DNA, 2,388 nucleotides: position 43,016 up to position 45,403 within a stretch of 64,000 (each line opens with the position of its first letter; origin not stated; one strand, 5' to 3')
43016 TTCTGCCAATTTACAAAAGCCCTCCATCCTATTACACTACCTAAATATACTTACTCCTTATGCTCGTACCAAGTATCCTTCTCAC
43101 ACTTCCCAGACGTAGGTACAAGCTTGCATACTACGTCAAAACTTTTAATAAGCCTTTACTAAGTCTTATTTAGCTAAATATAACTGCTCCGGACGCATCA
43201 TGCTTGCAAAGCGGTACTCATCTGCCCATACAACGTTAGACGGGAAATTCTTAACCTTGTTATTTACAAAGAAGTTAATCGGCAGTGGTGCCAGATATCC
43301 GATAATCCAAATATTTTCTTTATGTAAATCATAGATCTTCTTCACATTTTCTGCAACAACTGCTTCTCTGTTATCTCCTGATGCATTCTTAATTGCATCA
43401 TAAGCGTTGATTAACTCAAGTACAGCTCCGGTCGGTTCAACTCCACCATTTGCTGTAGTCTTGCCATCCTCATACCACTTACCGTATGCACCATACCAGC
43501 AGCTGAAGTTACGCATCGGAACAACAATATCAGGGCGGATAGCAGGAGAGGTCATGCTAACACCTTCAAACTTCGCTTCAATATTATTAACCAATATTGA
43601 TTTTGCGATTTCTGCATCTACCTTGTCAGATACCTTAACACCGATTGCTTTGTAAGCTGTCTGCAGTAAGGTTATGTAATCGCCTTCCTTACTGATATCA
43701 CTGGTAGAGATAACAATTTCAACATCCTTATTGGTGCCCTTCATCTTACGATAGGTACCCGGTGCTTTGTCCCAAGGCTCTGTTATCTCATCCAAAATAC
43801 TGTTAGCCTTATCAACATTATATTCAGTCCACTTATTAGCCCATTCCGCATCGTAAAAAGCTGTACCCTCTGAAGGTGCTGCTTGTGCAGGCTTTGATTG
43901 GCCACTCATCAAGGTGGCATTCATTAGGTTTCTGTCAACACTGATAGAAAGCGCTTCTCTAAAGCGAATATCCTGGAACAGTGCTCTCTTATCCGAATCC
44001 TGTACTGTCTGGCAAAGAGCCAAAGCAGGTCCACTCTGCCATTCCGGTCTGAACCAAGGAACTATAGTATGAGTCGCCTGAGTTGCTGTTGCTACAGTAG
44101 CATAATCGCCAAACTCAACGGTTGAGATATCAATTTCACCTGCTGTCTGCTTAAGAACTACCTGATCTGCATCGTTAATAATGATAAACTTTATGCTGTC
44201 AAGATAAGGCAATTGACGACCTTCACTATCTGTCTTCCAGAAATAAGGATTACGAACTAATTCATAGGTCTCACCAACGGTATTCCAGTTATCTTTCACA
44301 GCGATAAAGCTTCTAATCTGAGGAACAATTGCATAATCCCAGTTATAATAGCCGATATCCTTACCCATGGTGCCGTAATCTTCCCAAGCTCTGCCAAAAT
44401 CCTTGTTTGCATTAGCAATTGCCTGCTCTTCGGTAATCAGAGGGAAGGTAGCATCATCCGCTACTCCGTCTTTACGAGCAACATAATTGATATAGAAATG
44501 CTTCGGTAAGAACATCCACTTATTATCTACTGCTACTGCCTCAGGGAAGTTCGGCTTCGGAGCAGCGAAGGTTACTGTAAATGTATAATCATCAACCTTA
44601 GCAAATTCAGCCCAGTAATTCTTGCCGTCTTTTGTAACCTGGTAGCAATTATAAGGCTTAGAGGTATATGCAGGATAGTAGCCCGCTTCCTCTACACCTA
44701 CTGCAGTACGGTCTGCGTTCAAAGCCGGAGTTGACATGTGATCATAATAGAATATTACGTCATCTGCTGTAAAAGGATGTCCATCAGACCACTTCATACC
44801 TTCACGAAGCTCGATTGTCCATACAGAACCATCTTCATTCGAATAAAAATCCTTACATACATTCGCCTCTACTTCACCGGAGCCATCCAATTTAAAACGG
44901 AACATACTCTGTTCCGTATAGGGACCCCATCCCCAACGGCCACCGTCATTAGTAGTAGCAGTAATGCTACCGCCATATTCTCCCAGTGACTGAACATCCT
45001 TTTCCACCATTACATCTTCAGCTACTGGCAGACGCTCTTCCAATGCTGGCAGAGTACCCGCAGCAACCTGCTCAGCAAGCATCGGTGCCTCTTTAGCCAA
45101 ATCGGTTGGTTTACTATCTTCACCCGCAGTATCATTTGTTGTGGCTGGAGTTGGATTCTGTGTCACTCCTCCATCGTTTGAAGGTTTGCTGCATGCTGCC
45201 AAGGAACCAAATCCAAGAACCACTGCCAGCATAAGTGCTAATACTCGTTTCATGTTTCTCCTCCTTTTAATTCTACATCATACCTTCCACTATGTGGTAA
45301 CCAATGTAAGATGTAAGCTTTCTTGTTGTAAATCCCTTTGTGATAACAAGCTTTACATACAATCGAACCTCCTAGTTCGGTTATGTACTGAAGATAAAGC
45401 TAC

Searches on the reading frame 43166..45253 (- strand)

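Call 83: search_protein_families(library=pfam, proteins=[window:43166-45253:-], max_evalue=0.00001)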
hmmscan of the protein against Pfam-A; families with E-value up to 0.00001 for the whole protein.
window:43166-45253:- (695 aa): 1 family
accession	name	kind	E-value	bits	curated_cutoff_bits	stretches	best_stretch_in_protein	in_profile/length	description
PF00496.27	SBP_bac_5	-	3.2e-46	158.6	32.4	2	324-542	127-320/368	Bacterial extracellular solute-binding proteins, family 5 Middle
